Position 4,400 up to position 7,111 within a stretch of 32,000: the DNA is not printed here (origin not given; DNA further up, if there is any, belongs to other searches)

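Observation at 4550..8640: Stand-alone two-gene operon encoding a 549-aa coiled-coil protein and an 803-aa protein, neither recognisable as a known family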

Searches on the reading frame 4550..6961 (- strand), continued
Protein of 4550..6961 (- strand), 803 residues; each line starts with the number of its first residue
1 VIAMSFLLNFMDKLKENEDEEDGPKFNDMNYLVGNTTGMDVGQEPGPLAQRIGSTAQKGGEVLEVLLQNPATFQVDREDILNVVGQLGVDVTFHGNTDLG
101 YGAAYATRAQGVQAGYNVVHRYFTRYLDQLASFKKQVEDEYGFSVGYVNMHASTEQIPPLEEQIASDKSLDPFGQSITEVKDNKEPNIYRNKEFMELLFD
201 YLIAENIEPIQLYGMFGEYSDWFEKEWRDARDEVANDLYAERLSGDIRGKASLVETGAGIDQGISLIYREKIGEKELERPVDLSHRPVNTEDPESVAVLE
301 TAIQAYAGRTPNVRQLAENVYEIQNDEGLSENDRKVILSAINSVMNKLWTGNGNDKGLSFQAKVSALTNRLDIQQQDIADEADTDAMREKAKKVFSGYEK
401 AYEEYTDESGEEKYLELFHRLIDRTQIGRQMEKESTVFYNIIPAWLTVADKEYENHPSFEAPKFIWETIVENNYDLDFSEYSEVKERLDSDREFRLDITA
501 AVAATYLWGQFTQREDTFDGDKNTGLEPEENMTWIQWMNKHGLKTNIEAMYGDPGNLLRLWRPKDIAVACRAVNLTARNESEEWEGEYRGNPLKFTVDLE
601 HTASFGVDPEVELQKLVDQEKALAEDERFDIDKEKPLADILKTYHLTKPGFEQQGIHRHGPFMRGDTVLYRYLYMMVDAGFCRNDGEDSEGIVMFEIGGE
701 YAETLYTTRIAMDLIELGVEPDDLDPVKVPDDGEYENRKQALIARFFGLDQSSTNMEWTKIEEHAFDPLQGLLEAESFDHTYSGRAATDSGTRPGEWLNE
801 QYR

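Call 32: fold_search(model_id=the predicted structure, library=pdb)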
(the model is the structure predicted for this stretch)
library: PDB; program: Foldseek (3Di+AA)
matches with E <= 10: 523; with E <= 0.001: 0
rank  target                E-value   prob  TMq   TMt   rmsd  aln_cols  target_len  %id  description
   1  3cqj_B                4.9e-02  0.80  0.14  0.33  18.8       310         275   11  Crystal Structure of L-xylulose-5-phosphate 3-epimerase UlaE (form B) complex with Zn2+ (released 2008-11-25)
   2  6ki3_A                7.0e-02  0.82  0.12  0.27  11.7       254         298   12  The crystal structure of AsfvAP:dF commplex (released 2020-05-27)
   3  8yec_C                9.2e-02  0.99  0.11  0.28   6.7       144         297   13  Crystal structure of L-ribulose 3-epimerase in complex with D-allulose (released 2025-02-12)
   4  7x7w_A                1.0e-01  0.99  0.11  0.26   5.3       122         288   13  The X-ray Crystallographic Structure of D-Psicose 3-epimerase from Clostridia bacterium (released 2022-09-07)
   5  1a0d_A                1.0e-01  0.77  0.13  0.21  21.4       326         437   12  XYLOSE ISOMERASE FROM BACILLUS STEAROTHERMOPHILUS (released 1998-06-03)
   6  8xix                  1.3e-01  0.51  0.11  0.28  16.9       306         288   10  KeDt3e within Co (released 2024-12-25)
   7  8yeb_I                1.3e-01  0.99  0.11  0.29   5.5       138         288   14  Crystal structure of L-ribulose 3-epimerase from Arthrobacter globiformis M30 (released 2025-02-12)
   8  3vnk_A                1.3e-01  0.99  0.12  0.29   5.5       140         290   10  Crystal structures of D-Psicose 3-epimerase with D-fructose from Clostridium cellulolyticum H10 (released 2012-08-01)
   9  2hk0_A                1.4e-01  0.97  0.12  0.29   5.6       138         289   13  Crystal structure of D-psicose 3-epimerase (DPEase) in the absence of substrate (released 2006-08-29)
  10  4xkm_A                1.4e-01  0.21  0.10  0.17  25.4       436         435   10  Crystal structure of Xylose Isomerase from an human intestinal tract microbe Bacteroides thetaiotaomicron (released 2015-12-23)
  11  8gju_H                1.5e-01  0.07  0.09  0.10  41.1       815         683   10  Crystal structure of human methylmalonyl-CoA mutase (MMUT) in complex with methylmalonic acidemia type A protein (MMAA (released 2023-08-09)
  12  2ou4_A                1.6e-01  0.99  0.13  0.31   5.2       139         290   16  Crystal structure of D-tagatose 3-epimerase from Pseudomonas cichorii (released 2007-12-25)
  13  6ki3_B                1.7e-01  0.51  0.12  0.25  11.7       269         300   14  The crystal structure of AsfvAP:dF commplex (released 2020-05-27)
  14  1nof                  1.8e-01  0.69  0.10  0.19   8.9       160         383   11  THE FIRST CRYSTALLOGRAPHIC STRUCTURE OF A XYLANASE FROM GLYCOSYL HYDROLASE FAMILY 5: IMPLICATIONS FOR CATALYSIS (released 2003-09-16)
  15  4q7i_B                1.8e-01  0.33  0.11  0.27  21.4       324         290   12  Crystal structure of engineered thermostable D-tagatose 3-epimerase PcDTE-Var8 (released 2014-10-22)
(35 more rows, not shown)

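Call 34: search_protein_representatives(alignment_id=A1)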
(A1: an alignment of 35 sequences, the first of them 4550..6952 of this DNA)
Query: 35 sequences, 810 profile positions. Proteins with E-value up to 0.001 (for the whole library): 134; up to 1e-10: 61; up to 1e-30: 36. The best 134 are listed.
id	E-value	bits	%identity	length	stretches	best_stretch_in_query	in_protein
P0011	0.0e+00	1232.1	-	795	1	6-810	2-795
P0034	0.0e+00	1130.1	-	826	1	2-810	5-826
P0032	0.0e+00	1126.5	-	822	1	3-810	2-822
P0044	0.0e+00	1100.3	-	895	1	1-810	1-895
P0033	0.0e+00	1055.6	-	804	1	1-810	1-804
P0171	0.0e+00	1036.1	-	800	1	1-810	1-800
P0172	0.0e+00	1028.6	-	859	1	1-810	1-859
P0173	1.4e-297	1006.1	-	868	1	2-810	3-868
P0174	2.9e-286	968.7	-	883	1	2-810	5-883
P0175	7.3e-281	950.8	-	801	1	2-808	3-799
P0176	9.7e-271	917.3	-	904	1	2-810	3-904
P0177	1.6e-214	731.4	-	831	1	1-810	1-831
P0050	4.8e-198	676.9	-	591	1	1-583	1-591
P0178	8.3e-167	573.6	-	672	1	1-582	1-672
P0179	2.3e-151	522.5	-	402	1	434-810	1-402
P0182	1.2e-111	391.1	-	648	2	380-810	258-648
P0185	3.5e-107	376.4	-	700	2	395-810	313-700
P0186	1.2e-105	371.3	-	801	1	8-810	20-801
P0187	2.4e-97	343.8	-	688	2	431-810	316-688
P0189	1.2e-87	311.8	-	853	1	16-810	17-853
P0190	3.8e-85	303.5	-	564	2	420-810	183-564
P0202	2.7e-22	95.6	-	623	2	552-810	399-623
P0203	5.9e-20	87.8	-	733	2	557-810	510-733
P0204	1.9e-17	79.5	-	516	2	646-810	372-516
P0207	1.2e-15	73.6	-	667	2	506-808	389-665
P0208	3.1e-15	72.2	-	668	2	506-810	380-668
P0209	4.1e-15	71.8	-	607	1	457-810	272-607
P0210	1.3e-14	70.1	-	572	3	675-810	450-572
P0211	3.8e-14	68.6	-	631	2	665-810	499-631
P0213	1.5e-13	66.6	-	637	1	504-810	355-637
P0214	2.3e-13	66.0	-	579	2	665-809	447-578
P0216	2.7e-13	65.8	-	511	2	598-810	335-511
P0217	2.9e-13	65.7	-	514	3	665-810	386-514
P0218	5.6e-13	64.8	-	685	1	485-810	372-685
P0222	2.7e-11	59.2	-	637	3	677-810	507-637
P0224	6.8e-11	57.9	-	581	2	677-810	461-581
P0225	8.0e-11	57.6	-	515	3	665-810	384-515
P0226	1.8e-10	56.5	-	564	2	653-808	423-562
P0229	2.7e-10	55.9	-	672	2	665-810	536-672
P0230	5.5e-10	54.9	-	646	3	666-810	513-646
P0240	4.4e-09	51.9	-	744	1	566-810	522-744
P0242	8.5e-09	50.9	-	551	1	380-809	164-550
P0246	1.4e-08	50.2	-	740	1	574-810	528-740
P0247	1.6e-08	50.0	-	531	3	664-810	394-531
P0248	1.8e-08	49.9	-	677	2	596-810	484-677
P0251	2.1e-08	49.6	-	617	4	666-810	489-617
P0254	6.8e-08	47.9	-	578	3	664-810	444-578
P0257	1.3e-07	47.0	-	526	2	659-810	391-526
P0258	2.0e-07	46.4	-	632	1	376-810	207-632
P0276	4.2e-06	42.0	-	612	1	430-810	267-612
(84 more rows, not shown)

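Call 35: search_protein_families(library=pfam, proteins=[P0182, P0185, P0186, P0189, P0202, P0203, P0207, P0209, P0213, P0218], max_evalue=0.01)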
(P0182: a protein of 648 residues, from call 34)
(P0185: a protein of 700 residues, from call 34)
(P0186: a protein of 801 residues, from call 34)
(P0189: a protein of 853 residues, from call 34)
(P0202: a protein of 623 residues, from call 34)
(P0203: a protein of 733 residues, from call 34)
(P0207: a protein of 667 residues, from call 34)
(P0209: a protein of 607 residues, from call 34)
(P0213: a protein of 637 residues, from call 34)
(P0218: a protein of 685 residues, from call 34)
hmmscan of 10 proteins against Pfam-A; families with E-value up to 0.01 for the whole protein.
P0182 (648 aa): 0 families

P0185 (700 aa): 0 families

P0186 (801 aa): 0 families

P0189 (853 aa): 0 families

P0202 (623 aa): 0 families

P0203 (733 aa): 1 family
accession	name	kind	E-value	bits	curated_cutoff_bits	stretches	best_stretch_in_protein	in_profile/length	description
PF01261.30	AP_endonuc_2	-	0.0072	16.5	31.1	0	79-144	21-89/249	Xylose isomerase-like TIM barrel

P0207 (667 aa): 1 family
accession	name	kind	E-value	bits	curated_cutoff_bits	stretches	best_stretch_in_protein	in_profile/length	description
PF01261.30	AP_endonuc_2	-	0.004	17.3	31.1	0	57-135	7-89/249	Xylose isomerase-like TIM barrel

P0209 (607 aa): 0 families

P0213 (637 aa): 1 family
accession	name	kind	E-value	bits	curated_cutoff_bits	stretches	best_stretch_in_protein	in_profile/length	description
PF01261.30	AP_endonuc_2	-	5.9e-05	23.3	31.1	0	460-559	151-247/249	Xylose isomerase-like TIM barrel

P0218 (685 aa): 0 families

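Call 36: list_cluster_members(proteins=[P0182, P0186, P0189, P0202, P0203, P0207, P0209, P0213, P0218, P0240])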
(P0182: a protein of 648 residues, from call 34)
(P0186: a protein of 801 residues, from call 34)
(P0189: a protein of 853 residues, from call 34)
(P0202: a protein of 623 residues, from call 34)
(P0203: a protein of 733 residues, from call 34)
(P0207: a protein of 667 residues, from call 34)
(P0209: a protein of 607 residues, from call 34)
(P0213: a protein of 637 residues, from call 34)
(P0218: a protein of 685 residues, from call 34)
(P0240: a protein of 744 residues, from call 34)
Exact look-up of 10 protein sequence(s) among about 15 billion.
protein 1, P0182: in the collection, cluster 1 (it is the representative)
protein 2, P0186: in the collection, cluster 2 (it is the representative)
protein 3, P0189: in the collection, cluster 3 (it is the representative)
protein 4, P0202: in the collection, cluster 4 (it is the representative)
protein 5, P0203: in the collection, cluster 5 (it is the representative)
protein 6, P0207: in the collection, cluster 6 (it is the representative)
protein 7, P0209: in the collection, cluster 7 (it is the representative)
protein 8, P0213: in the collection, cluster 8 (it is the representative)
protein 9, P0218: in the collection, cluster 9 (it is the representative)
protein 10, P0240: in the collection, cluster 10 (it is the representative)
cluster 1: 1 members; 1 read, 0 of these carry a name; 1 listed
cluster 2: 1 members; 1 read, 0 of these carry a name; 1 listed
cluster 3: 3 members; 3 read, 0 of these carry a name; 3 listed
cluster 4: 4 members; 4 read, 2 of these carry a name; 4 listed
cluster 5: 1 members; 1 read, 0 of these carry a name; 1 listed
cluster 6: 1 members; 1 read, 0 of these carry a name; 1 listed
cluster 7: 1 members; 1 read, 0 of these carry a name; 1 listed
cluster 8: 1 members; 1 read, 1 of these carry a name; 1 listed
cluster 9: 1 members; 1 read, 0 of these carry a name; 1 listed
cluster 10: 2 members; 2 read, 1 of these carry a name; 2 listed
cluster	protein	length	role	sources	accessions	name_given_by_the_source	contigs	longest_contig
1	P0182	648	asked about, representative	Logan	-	-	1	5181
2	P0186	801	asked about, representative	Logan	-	-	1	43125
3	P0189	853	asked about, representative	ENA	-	-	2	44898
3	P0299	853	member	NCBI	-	-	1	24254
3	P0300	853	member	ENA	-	-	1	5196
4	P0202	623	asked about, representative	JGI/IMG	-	hypothetical protein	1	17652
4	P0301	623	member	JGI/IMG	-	sugar phosphate isomerase/epimerase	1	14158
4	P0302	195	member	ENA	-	-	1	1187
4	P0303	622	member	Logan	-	-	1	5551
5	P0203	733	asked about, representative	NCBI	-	-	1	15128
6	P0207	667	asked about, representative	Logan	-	-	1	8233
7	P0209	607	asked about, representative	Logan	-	-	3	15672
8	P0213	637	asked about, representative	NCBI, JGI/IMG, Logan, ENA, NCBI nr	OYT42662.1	MAG: hypothetical protein B6U78_00590 [Candidatus Aenigmarchaeota archaeon ex4484_224]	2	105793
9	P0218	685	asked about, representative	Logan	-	-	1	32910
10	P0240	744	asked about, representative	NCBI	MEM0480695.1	MAG: hypothetical protein QXQ14_00700 [Candidatus Aenigmatarchaeota archaeon]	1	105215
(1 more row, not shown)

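Call 37: find_encoding_contigs(protein=P0213, flank=8000, max_places=1)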
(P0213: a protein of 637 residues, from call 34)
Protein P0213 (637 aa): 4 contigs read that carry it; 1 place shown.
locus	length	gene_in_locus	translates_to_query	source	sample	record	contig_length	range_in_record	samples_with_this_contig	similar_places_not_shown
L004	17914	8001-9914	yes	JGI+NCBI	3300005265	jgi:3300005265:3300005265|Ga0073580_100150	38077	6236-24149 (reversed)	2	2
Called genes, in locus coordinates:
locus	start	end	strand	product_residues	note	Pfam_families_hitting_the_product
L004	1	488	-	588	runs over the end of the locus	PF13522:GATase_6, PF13537:GATase_7, PF01380:SIS, PF13580:SIS_2 (weak), PF01380:SIS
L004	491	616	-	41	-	-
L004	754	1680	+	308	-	PF01978:TrmB (faint), PF12840:HTH_20 (weak), PF01022:HTH_5 (weak), PF05124:S_layer_C (weak)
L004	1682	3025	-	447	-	PF18195:GatD_N, PF00710:Asparaginase, PF17763:Asparaginase_C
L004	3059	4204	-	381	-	PF01926:MMR_HSR1, PF08438:YGR210-like_G4, PF02824:TGS (weak)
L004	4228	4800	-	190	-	PF04893:Yip1 (weak)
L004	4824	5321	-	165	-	-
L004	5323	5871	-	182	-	-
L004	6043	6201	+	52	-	-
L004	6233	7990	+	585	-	-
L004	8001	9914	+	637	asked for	-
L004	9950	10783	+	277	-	PF22600:MTPAP-like_central (faint), PF01909:NTP_transf_2, PF18765:Polbeta (weak)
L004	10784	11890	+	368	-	PF22600:MTPAP-like_central (weak), PF01909:NTP_transf_2, PF18765:Polbeta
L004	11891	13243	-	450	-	PF00342:PGI (faint)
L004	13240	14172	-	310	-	PF01916:DS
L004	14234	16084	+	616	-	PF03485:Arg_tRNA_synt_N, PF00750:tRNA-synt_1d, PF05746:DALR_1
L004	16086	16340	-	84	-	PF01192:RNA_pol_Rpb6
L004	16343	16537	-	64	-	PF01194:RNA_pol_N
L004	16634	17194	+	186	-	PF06941:NT5C (weak)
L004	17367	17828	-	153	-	PF00380:Ribosomal_S9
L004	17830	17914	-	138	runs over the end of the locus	PF00572:Ribosomal_L13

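Call 38: find_encoding_contigs(protein=P0189, flank=8000, max_places=1)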
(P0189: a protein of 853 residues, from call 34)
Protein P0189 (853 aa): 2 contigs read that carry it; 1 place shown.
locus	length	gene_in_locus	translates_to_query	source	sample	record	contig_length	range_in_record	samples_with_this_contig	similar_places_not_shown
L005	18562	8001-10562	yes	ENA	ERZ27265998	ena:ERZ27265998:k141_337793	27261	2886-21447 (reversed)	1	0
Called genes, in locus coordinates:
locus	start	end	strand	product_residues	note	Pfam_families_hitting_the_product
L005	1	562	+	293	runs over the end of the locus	PF00535:Glycos_transf_2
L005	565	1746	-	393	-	PF12704:MacB_PCD, PF02687:FtsX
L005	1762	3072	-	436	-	PF07705:CARDB (faint)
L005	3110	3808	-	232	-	PF02463:SMC_N (faint), PF00005:ABC_tran, PF13304:AAA_21 (faint)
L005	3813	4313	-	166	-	PF12802:MarR_2 (faint), PF13412:HTH_24 (weak), PF01047:MarR (weak)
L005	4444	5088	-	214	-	-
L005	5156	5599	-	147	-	-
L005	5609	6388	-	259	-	-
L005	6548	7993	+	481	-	-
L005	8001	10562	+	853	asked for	-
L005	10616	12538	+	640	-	PF00128:Alpha-amylase (faint), PF11852:Pullul_strch_C (weak), PF21653:pulA_all-beta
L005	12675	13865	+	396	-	PF22600:MTPAP-like_central (faint), PF01909:NTP_transf_2, PF18765:Polbeta (weak)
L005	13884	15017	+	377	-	PF02005:TRM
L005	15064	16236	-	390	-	PF08271:Zn_Ribbon_TF, PF00382:TFIIB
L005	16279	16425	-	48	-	-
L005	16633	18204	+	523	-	-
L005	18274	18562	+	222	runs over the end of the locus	PF20582:UPF0758_N, PF04002:RadC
